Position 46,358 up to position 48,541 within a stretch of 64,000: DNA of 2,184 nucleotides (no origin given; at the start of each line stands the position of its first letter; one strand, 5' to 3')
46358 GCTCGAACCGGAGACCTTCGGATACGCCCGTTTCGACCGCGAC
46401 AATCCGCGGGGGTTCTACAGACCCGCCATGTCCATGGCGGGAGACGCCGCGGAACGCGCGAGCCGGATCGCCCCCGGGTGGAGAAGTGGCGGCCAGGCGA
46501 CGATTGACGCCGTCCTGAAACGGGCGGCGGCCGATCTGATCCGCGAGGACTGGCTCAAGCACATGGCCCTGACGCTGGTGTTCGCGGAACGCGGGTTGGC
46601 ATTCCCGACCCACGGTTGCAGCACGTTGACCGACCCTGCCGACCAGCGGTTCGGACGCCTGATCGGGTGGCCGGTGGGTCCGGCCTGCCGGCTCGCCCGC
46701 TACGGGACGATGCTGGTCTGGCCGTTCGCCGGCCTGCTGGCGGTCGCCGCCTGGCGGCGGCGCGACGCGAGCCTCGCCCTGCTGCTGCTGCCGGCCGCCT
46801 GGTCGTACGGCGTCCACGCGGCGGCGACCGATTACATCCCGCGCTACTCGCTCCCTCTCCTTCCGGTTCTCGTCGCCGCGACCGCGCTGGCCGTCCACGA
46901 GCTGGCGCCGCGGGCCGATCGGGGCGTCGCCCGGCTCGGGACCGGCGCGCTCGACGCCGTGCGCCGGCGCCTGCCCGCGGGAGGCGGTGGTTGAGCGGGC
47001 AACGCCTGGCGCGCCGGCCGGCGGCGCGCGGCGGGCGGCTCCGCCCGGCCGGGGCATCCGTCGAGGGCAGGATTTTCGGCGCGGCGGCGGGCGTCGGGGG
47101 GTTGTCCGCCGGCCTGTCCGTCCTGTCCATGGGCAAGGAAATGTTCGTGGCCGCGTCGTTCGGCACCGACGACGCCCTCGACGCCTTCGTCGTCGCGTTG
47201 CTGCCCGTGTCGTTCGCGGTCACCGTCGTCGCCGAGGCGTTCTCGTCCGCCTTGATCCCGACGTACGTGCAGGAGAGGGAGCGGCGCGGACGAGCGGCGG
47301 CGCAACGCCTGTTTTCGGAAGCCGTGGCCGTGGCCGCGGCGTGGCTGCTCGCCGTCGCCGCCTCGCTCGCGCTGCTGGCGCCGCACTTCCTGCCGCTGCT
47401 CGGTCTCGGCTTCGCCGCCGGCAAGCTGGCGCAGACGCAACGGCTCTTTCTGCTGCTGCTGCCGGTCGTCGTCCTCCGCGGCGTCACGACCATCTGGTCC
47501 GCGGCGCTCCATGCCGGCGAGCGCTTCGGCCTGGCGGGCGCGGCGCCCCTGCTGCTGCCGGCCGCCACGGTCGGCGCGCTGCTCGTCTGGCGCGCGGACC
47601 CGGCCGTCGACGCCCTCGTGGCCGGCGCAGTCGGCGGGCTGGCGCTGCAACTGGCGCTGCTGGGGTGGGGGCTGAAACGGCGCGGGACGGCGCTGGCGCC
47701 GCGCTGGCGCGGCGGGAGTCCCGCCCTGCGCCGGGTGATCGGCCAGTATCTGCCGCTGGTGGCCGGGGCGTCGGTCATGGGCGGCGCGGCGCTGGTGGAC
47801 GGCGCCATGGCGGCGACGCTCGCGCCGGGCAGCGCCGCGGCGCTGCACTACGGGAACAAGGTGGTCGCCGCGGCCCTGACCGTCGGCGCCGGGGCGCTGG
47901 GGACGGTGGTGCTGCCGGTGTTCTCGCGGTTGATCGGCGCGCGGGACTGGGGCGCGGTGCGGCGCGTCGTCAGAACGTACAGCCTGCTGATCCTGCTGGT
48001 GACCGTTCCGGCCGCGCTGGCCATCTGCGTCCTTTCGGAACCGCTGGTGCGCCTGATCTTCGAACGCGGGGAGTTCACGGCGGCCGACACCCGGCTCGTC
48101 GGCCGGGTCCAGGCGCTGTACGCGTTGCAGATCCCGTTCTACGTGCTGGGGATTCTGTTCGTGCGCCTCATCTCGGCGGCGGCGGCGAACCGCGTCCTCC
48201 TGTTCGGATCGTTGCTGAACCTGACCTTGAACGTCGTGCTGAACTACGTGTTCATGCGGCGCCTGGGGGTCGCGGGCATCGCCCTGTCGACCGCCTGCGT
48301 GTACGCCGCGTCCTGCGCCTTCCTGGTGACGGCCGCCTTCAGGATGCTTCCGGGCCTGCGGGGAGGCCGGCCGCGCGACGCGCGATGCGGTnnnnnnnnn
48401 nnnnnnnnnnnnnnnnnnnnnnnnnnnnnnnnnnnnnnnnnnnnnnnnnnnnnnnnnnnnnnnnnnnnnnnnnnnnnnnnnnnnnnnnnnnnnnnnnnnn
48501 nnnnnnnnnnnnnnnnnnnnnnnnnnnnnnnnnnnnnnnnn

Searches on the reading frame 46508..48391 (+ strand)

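Call 39: search_protein_families(library=pfam, proteins=[window:46508-48391:+], max_evalue=0.00001)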
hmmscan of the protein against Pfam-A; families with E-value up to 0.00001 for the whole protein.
window:46508-48391:+ (628 aa): 2 families
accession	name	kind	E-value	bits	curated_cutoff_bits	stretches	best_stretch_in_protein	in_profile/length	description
PF03023.19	MurJ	-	1.2e-59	202.6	27.4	1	214-611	1-400/451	Lipid II flippase MurJ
PF01554.23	MatE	-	2.1e-06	28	24.9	1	428-581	13-161/161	MatE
